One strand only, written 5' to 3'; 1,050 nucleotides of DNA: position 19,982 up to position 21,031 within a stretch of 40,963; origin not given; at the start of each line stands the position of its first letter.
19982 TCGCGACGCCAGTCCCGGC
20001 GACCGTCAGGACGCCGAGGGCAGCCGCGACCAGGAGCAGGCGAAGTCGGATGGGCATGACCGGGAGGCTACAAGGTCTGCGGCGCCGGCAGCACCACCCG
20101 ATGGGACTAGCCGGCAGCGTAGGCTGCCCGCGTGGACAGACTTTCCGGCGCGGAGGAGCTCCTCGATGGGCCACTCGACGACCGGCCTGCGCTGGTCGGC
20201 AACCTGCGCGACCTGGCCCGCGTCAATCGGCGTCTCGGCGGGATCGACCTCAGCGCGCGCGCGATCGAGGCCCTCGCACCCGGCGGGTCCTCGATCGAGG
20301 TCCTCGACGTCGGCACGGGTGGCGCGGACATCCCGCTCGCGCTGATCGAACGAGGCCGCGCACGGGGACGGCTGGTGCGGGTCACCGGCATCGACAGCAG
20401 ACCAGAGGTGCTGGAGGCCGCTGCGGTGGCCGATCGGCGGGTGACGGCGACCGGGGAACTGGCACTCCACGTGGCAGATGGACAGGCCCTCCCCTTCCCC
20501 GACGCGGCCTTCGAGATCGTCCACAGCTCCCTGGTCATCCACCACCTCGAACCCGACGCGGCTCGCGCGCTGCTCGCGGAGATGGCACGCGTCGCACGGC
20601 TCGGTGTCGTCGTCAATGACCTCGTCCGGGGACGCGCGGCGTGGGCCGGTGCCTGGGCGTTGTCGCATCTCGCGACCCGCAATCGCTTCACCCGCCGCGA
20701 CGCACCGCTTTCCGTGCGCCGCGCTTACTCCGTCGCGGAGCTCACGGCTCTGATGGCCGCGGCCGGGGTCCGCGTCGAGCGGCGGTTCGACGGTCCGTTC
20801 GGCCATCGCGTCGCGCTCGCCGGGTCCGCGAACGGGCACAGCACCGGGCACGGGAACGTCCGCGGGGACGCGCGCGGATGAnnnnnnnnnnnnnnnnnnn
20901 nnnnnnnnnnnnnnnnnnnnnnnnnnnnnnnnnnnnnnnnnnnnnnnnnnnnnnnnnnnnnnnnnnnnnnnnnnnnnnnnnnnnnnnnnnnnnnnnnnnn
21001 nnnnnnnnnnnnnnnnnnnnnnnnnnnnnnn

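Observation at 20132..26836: Orphan seven-gene locus: methyltransferase, GGR-like flavoprotein, NUDIX, ATP-grasp, convergent second ATP-grasp, SRPBCC, FabF-type ketosynthase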

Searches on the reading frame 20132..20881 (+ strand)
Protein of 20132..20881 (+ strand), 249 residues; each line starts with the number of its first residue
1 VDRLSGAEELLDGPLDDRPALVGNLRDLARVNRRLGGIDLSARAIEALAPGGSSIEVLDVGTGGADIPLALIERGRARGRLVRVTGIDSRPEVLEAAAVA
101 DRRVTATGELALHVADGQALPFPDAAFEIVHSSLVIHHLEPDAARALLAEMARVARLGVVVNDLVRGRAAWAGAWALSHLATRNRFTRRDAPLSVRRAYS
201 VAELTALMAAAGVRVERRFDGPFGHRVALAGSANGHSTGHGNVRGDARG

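Call 3: search_protein_families(library=pfam, proteins=[window:20132-20881:+], max_evalue=0.01)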
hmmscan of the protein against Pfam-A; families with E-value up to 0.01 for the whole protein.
window:20132-20881:+ (249 aa): 6 families
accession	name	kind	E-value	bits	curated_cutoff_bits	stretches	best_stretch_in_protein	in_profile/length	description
PF13649.12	Methyltransf_25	-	8.2e-16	58.9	27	1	57-156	1-94/97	Methyltransferase domain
PF08241.18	Methyltransf_11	-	1.4e-14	54.9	21.2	1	58-158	1-90/95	Methyltransferase domain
PF13847.12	Methyltransf_31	-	1.3e-08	35.1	27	1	54-158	4-104/145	Methyltransferase domain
PF08242.18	Methyltransf_12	-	4.6e-07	30.9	30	1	58-156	1-93/98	Methyltransferase domain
PF01209.24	Ubie_methyltran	-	5e-07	29.8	20.1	1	54-160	48-148/233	ubiE/COQ5 methyltransferase family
PF13489.12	Methyltransf_23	-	6.8e-07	29.6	27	1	42-215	10-161/164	Methyltransferase domain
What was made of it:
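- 20132..20881 (+): SAM-dependent methyltransferase (MT), first gene of the conserved operon. It is a homologue of the methyltransferases of type III PKS (hidA-type) operons. Methyltransf_25 58.9 bits (call 3).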

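Call 4: search_protein_families(library=ncbifam, proteins=[window:20132-20881:+], max_evalue=0.01)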
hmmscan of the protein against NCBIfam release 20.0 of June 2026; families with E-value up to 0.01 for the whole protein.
window:20132-20881:+ (249 aa): 19 families
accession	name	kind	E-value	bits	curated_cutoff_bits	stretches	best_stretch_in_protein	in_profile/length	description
NF004851.0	PRK06202.1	equivalog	4.4e-42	144.1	243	1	4-219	10-221/237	hypothetical protein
NF043040.1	corrin_prot_MT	hypoth_equivalog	3e-11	43.1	180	1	53-176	41-162/216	corrinoid protein-associated methyltransferase CpaM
NF045667.1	MTase_DVU1556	equivalog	2.7e-10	40.1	155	1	34-216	4-163/213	DVU_1556 family methyltransferase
NF047649.1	MTase_UXPK_star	exception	1.7e-08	33.9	460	1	48-158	75-176/283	methyltransferase/UXPK-star double selenoprotein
NF041537.1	ArsM_AhpD_UU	exception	2.2e-08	33.3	510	1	56-158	79-175/345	arsenite methyltransferase/AhpD domain selenoprotein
TIGR01934.1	MenG_MenH_UbiE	subfamily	7.1e-08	32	158.35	1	53-158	39-136/223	ubiquinone/menaquinone biosynthesis methyltransferase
NF041255.1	mycofact_MftM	equivalog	4.8e-07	29.4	200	1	56-161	142-239/289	mycofactocin oligosaccharide methyltransferase MftM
NF041536.1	ArsM_DUF2284_UU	exception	7.7e-07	27.8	575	1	56-156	79-173/459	arsenite methyltransferase/DUF2284 domain selenoprotein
NF001244.0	PRK00216.1-5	equivalog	8.4e-07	28.5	216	1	54-159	50-149/236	bifunctional demethylmenaquinone methyltransferase/2-methoxy-6-polyprenyl-1,4-benzoquinol methylase UbiE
NF052510.1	methyltran_MpqE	exception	3.5e-06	26.6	335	1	54-158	47-146/234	methyl-plastoquinone biosynthesis methyltransferase MpqE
NF004452.0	PRK05785.1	equivalog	7.6e-06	25.6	207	1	54-160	52-143/228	hypothetical protein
NF001242.0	PRK00216.1-3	equivalog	2.3e-05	23.9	351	1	52-158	69-170/258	bifunctional demethylmenaquinone methyltransferase/2-methoxy-6-polyprenyl-1,4-benzoquinol methylase UbiE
NF007610.0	PRK10258.1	equivalog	3.3e-05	23.4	342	1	41-164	30-141/251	malonyl-ACP O-methyltransferase BioC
NF045882.1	PLipidMtase_Leg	equivalog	3.8e-05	23.6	390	1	48-156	39-136/207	phospholipid N-methyltransferase PmtA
NF001243.0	PRK00216.1-4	equivalog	5.5e-05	22.6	235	1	56-160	50-148/237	demethylmenaquinone methyltransferase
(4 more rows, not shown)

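Call 28: search_solved_structures(query=window:20132-20881:+, max_evalue=0.0001)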
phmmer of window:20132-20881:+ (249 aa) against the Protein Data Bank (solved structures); distinct sequences matched with E-value up to 0.0001: 3.
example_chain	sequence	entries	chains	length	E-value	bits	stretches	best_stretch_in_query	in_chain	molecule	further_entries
3bus_A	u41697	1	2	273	3.2e-09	40.1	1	52-161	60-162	Methyltransferase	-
6uv6_A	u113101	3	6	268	4.1e-06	30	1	55-161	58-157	D-glucose O-methyltransferase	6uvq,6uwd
7bgg_A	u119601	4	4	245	9.1e-05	25.6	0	51-170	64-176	heterocyclic toxin methyltransferase (Rv0560c) | 2-heptyl-1-hydroxyquinolin-4(1H)-one methyltransferase | Uncharacterized protein Rv0560c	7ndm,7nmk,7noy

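Call 33: search_dna_similar(query=window:20132-20881:+, collection=plasmids, mode=protein, max_rows=25)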
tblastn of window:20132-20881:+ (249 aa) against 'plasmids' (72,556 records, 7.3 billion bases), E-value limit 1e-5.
Records with a match: 22; places in all: 22; records where one place covers at least 80% of the query: 19.
Best place of each record, by identity: <60% 22.
By first word of the organism name: Sphingobium 12; Novosphingobium 3; Deinococcus 2; Falsirhodobacter 1; Paracoccus 1; Roseomonas 1; Paludisphaera 1; Chroococcidiopsis 1.
By predicted mobility (MOB-suite, as given by PLSDB): non-mobilizable 21; conjugative 1.
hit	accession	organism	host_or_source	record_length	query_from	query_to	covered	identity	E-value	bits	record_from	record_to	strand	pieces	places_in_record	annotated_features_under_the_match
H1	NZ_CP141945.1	Novosphingobium sp. RL4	Rheum palmatum L.,Single ...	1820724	8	229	89%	33.0%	2e-9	64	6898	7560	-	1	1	none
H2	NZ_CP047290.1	Falsirhodobacter algicola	Grateloupia sp.,single cell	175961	1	213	86%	34.4%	6e-12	72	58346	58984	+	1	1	methyltransferase domain-containing protein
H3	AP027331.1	Sphingobium sp. TomTYG65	-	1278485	5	219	86%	32.7%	1e-11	72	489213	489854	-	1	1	hypothetical protein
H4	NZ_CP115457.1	Sphingobium yanoikuyae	cell culture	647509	9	228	88%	31.6%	1e-12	74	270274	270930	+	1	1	methyltransferase domain-containing protein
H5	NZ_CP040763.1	Paracoccus liaowanqingii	Tibetan antelope,cell culture,feces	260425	1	213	86%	32.6%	1e-9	65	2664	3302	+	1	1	methyltransferase domain-containing protein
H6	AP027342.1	Sphingobium sp. TomTYG74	-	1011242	5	219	86%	32.1%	2e-7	59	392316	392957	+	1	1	hypothetical protein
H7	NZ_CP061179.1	Roseomonas haemaphysalidis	tick,pure culture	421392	1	213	86%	32.4%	2e-9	65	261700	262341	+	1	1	methyltransferase domain-containing protein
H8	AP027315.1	Sphingobium sp. TomMM15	-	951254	5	219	86%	31.7%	2e-7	59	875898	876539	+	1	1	hypothetical protein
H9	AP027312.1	Sphingobium sp. TomMM7A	-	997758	5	219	86%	31.7%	2e-7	59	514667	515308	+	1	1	hypothetical protein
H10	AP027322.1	Sphingobium sp. TomTYG43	-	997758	5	219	86%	31.7%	2e-7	59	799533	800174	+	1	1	hypothetical protein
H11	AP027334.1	Sphingobium sp. TomTYG71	-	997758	5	219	86%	31.7%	2e-7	59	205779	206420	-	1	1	hypothetical protein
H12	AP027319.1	Sphingobium sp. TomTYG42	-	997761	5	219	86%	31.7%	2e-7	59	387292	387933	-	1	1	hypothetical protein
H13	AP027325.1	Sphingobium sp. TomTYG46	-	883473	5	219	86%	31.7%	4e-7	58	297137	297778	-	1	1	hypothetical protein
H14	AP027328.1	Sphingobium sp. TomTYG64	-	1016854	5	219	86%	31.7%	6e-7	57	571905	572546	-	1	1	hypothetical protein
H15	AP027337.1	Sphingobium sp. TomTYG72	-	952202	5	219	86%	30.9%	3e-7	58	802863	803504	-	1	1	hypothetical protein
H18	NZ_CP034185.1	Deinococcus psychrotolerans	whole organism,R2A medium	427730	3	225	90%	27.7%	3e-7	58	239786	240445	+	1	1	class I SAM-dependent methyltransferase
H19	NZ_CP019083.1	Paludisphaera borealis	-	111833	9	194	75%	32.8%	8e-9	63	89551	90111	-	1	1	methyltransferase domain-containing protein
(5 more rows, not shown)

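Call 34: get_annotated_region(hit=H4, flank=6000)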
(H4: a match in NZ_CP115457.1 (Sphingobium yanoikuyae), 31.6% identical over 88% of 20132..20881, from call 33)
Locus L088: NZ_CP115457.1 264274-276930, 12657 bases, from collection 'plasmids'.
description: Sphingobium yanoikuyae strain CC4533 plasmid pKN1, complete sequence
organism: Sphingobium yanoikuyae (NCBI taxid 13690)
taxonomy: Bacteria; Pseudomonadota; Alphaproteobacteria; Sphingomonadales; Sphingomonadaceae; Sphingobium; Sphingobium yanoikuyae
host: -; source: cell culture; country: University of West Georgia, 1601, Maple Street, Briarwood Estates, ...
typing (MOB-suite, as given by PLSDB): non-mobilizable; mating-pair formation MPF_F
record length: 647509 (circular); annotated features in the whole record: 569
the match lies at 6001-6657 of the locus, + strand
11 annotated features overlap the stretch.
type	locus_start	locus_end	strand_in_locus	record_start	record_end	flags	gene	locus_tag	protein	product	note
CDS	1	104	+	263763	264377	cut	-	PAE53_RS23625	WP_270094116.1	hypothetical protein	-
CDS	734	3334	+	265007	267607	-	-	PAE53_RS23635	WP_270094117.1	PAS domain-containing protein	-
CDS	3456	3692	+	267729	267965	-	-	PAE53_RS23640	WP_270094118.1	phosphopantetheine-binding protein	-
CDS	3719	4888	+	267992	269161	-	-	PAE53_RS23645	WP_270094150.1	beta-ketoacyl-[acyl-carrier-protein] synthase family protein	GO:0006633 - fatty acid biosynthetic process [Evidence IEA]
CDS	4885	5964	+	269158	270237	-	-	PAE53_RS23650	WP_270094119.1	type III polyketide synthase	-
CDS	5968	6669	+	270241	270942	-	-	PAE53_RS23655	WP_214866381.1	methyltransferase domain-containing protein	-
CDS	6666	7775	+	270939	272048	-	-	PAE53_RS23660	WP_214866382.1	NAD(P)-binding protein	-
CDS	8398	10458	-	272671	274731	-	-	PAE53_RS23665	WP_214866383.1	NAD(+) synthase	GO:0009435 - NAD biosynthetic process [Evidence IEA]; GO:0006807 - nitrogen compound metabolic process [Evidence IEA]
CDS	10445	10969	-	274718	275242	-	-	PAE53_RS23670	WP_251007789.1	nicotinamide-nucleotide amidohydrolase family protein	-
CDS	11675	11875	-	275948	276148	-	-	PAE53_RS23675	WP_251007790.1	hypothetical protein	-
CDS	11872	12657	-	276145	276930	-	-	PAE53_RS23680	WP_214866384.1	SDR family NAD(P)-dependent oxidoreductase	-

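Call 35: get_annotated_region(hit=H19, flank=6000)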
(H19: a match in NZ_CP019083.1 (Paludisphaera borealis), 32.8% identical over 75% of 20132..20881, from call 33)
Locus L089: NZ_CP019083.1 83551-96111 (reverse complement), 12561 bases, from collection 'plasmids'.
description: Paludisphaera borealis strain PX4 plasmid PALBO1, complete sequence
organism: Paludisphaera borealis (NCBI taxid 1387353)
taxonomy: Bacteria; Planctomycetota; Planctomycetia; Isosphaerales; Isosphaeraceae; Paludisphaera; Paludisphaera borealis
host: -; source: -; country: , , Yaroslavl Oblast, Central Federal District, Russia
typing (MOB-suite, as given by PLSDB): non-mobilizable; replicon rep_cluster_171
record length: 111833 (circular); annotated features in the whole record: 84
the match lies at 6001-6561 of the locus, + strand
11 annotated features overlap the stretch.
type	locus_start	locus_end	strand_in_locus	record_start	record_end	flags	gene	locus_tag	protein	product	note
CDS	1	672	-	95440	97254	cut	-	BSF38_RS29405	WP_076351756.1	AI-2E family transporter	GO:1905887 - autoinducer AI-2 transmembrane transport [Evidence IEA]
CDS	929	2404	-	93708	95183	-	-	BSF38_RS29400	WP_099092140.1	sigma-54 dependent transcriptional regulator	GO:0006355 - regulation of DNA-templated transcription [Evidence IEA]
CDS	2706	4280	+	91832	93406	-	-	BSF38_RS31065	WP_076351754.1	PAS domain-containing sensor histidine kinase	-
CDS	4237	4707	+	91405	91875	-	-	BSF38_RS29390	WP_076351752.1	response regulator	-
CDS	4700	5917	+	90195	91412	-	-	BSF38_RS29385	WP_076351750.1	hybrid sensor histidine kinase/response regulator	-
CDS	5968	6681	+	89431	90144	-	-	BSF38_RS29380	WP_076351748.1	methyltransferase domain-containing protein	-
CDS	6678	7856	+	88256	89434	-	-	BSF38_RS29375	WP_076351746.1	NAD(P)/FAD-dependent oxidoreductase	-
CDS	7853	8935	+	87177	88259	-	-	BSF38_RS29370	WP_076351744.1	type III polyketide synthase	-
CDS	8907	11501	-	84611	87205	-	-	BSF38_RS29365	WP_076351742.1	serine/threonine-protein kinase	GO:0006468 - protein phosphorylation [Evidence IEA]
CDS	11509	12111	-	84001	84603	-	-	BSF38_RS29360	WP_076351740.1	sigma-70 family RNA polymerase sigma factor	GO:0006352 - DNA-templated transcription initiation [Evidence IEA]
CDS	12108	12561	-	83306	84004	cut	-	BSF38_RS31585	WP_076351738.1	hypothetical protein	-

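Call 36: get_annotated_region(hit=H18, flank=6000)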
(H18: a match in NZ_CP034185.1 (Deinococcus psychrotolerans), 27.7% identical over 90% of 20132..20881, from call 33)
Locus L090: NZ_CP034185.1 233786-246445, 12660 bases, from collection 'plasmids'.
description: Deinococcus psychrotolerans strain S14-83 plasmid unnamed1, complete sequence
organism: Deinococcus psychrotolerans (NCBI taxid 2489213)
taxonomy: Bacteria; Deinococcota; Deinococci; Deinococcales; Deinococcaceae; Deinococcus; Deinococcus psychrotolerans
host: -; source: whole organism,R2A medium; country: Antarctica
typing (MOB-suite, as given by PLSDB): non-mobilizable
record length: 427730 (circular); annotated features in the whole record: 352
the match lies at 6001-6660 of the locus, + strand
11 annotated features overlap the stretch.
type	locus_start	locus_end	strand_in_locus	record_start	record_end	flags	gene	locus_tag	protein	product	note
CDS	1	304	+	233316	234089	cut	-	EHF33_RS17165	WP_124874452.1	amino acid ABC transporter ATP-binding protein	-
CDS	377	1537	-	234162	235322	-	-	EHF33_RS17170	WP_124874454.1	acyl-CoA dehydrogenase family protein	-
CDS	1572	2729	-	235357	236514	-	-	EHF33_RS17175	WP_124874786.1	CoA transferase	-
CDS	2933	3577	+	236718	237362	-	-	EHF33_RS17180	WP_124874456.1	methyltransferase domain-containing protein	-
CDS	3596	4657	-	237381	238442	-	-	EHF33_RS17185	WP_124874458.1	lactonase family protein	-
CDS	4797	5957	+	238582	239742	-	-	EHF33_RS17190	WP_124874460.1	3-oxoacyl-[acyl-carrier-protein] synthase III C-terminal domain-containing protein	-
CDS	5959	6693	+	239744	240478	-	-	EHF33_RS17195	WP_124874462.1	class I SAM-dependent methyltransferase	-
CDS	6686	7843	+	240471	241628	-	-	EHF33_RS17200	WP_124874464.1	NAD(P)/FAD-dependent oxidoreductase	-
CDS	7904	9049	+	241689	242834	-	-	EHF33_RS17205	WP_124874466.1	M20/M25/M40 family metallo-hydrolase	-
CDS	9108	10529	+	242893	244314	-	-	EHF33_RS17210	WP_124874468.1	3' terminal RNA ribose 2'-O-methyltransferase Hen1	GO:0042245 - RNA repair [Evidence IEA]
CDS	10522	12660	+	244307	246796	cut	-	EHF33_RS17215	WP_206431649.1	polynucleotide kinase-phosphatase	GO:0042245 - RNA repair [Evidence IEA]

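Call 59: search_protein_families(library=pfam, proteins=[L088:3719-4888:+, L088:6666-7775:+, L089:6678-7856:+, L090:6686-7843:+], max_evalue=0.001)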
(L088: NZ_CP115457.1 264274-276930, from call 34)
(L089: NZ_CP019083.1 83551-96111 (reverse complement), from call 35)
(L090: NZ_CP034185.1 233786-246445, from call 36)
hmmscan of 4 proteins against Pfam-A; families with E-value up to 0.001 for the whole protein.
L088:3719-4888:+ (389 aa): 3 families
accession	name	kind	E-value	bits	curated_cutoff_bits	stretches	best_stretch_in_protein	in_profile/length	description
PF00109.32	ketoacyl-synt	-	6.8e-43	147.5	20.8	1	1-225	9-251/252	Beta-ketoacyl synthase, N-terminal domain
PF02801.28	Ketoacyl-synt_C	-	2.1e-23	83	20.8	1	235-345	2-117/119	Beta-ketoacyl synthase, C-terminal domain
PF00108.29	Thiolase_N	-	1.6e-06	28.1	26.4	1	127-178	61-114/260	Thiolase, N-terminal domain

L088:6666-7775:+ (369 aa): 9 families
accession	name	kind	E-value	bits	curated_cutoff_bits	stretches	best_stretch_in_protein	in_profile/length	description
PF01266.30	DAO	-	1.5e-06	28.4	27.9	1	4-38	1-35/353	FAD dependent oxidoreductase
PF13450.12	NAD_binding_8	-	1.8e-06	28.6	21.9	1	7-37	1-31/68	NAD(P)-binding Rossmann-like domain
PF01494.25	FAD_binding_3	-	2.9e-06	27.2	22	1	4-112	3-117/349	FAD binding domain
PF12831.13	FAD_oxidored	-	1.2e-05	25.2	27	1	4-34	1-31/416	FAD dependent oxidoreductase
PF00890.30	FAD_binding_2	-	6.1e-05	22.8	20.4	1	4-36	1-33/414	FAD binding domain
PF07992.20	Pyr_redox_2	-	8.3e-05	22.6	26.1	1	5-61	145-200/291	Pyridine nucleotide-disulphide oxidoreductase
PF01134.28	GIDA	-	0.0002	21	22.1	1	5-56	2-54/391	Glucose inhibited division protein A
PF03486.20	HI0933_like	-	0.00029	20.8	50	0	4-40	2-38/244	HI0933-like protein Rossmann domain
PF00070.33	Pyr_redox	-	0.00044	21.1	22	1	5-59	2-55/82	Pyridine nucleotide-disulphide oxidoreductase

L089:6678-7856:+ (392 aa): 10 families
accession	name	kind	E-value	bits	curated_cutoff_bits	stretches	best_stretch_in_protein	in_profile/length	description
PF01494.25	FAD_binding_3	-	6.6e-15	55.6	22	1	17-323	3-325/349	FAD binding domain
PF01266.30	DAO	-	4.9e-11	43.2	27.9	1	17-50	1-34/353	FAD dependent oxidoreductase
PF12831.13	FAD_oxidored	-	1.1e-08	35.3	27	1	17-186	1-166/416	FAD dependent oxidoreductase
PF13450.12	NAD_binding_8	-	6.9e-07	29.9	21.9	1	20-49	1-30/68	NAD(P)-binding Rossmann-like domain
PF07992.20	Pyr_redox_2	-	1.7e-06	28.1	26.1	1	17-48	2-34/291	Pyridine nucleotide-disulphide oxidoreductase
PF05834.18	Lycopene_cycl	-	2.3e-06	27.4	23.4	1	17-168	1-143/380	Lycopene cyclase protein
PF03486.20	HI0933_like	-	4.2e-06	26.8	50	1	17-54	2-39/244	HI0933-like protein Rossmann domain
PF00890.30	FAD_binding_2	-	5.8e-06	26.2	20.4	1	17-48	1-32/414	FAD binding domain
PF01134.28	GIDA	-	2.3e-05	24.1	22.1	1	17-46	1-30/391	Glucose inhibited division protein A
PF04820.20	Trp_halogenase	-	0.0002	20.8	21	0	17-60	1-48/458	Tryptophan halogenase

L090:6686-7843:+ (385 aa): 4 families
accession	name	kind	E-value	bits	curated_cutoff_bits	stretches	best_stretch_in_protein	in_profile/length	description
PF01494.25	FAD_binding_3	-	8.5e-56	190.1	22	1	2-334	2-343/349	FAD binding domain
PF13450.12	NAD_binding_8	-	4.3e-05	24.1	21.9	1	6-41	1-36/68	NAD(P)-binding Rossmann-like domain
PF01266.30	DAO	-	7.2e-05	22.9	27.9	1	3-56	1-57/353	FAD dependent oxidoreductase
PF01946.23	Thi4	-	0.00033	20.4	26.2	1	3-37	19-54/235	Thi4 family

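Call 91: search_protein_families(library=ncbifam, proteins=[L089:5968-6681:+, L088:5968-6669:+, L090:5959-6693:+, L089:6678-7856:+], max_evalue=1e-10)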
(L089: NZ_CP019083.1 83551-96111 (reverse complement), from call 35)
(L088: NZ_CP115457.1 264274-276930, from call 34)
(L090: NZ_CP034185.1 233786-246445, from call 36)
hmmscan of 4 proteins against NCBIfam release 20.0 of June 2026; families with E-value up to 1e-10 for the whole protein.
L089:5968-6681:+ (237 aa): 1 family
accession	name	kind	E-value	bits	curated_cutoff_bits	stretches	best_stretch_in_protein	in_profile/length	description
NF004851.0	PRK06202.1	equivalog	4.9e-69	232.4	243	1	6-236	9-231/237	hypothetical protein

L088:5968-6669:+ (233 aa): 1 family
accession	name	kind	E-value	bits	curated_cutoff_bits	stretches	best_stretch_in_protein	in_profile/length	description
NF004851.0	PRK06202.1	equivalog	1.1e-38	133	243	1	6-230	9-228/237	hypothetical protein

L090:5959-6693:+ (244 aa): 1 family
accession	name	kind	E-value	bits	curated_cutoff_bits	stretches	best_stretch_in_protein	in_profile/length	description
NF004851.0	PRK06202.1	equivalog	1.8e-92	309.1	243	1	10-241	4-232/237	hypothetical protein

L089:6678-7856:+ (392 aa): 9 families
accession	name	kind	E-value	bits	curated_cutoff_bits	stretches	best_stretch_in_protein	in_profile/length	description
TIGR02032.1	GG-red-SF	subfamily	2.2e-33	116.2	158.8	1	16-311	1-292/297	geranylgeranyl reductase family protein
NF045655.1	MkRedMenJ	equivalog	1.8e-19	70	700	1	15-165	4-158/406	menaquinone reductase MenJ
NF049967.1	QhpG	equivalog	3.8e-19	68.9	240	1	18-312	1-282/423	flavin-dependent monooxygenase QhpG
NF041080.1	DGGGPL_reductase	equivalog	4.6e-15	55.4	580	0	16-168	2-157/447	digeranylgeranylglycerophospholipid reductase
TIGR02023.1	BchP-ChlP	subfamily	2e-13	50.1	343.3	0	17-164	2-146/388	geranylgeranyl diphosphate reductase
NF041160.1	DGGPL_Thplmales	equivalog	9.4e-13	47.8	780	0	15-61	3-50/396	digeranylgeranylglycerophospholipid reductase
NF004829.0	PRK06183.1-3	subfamily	1.6e-11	43.7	390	0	12-72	5-65/520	bifunctional 3-(3-hydroxy-phenyl)propionate/3-hydroxycinnamic acid hydroxylase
NF033113.0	halo_ClmS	equivalog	2e-11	43.1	900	0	17-72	4-58/570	chloramphenicol-biosynthetic FADH2-dependent halogenase CmlS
NF008519.0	PRK11445.1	equivalog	8.8e-11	41.6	303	0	15-72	3-63/355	FAD-binding protein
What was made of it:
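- A Gemmatimonadota orthologue passes the FabF equivalog cutoff (call 91).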
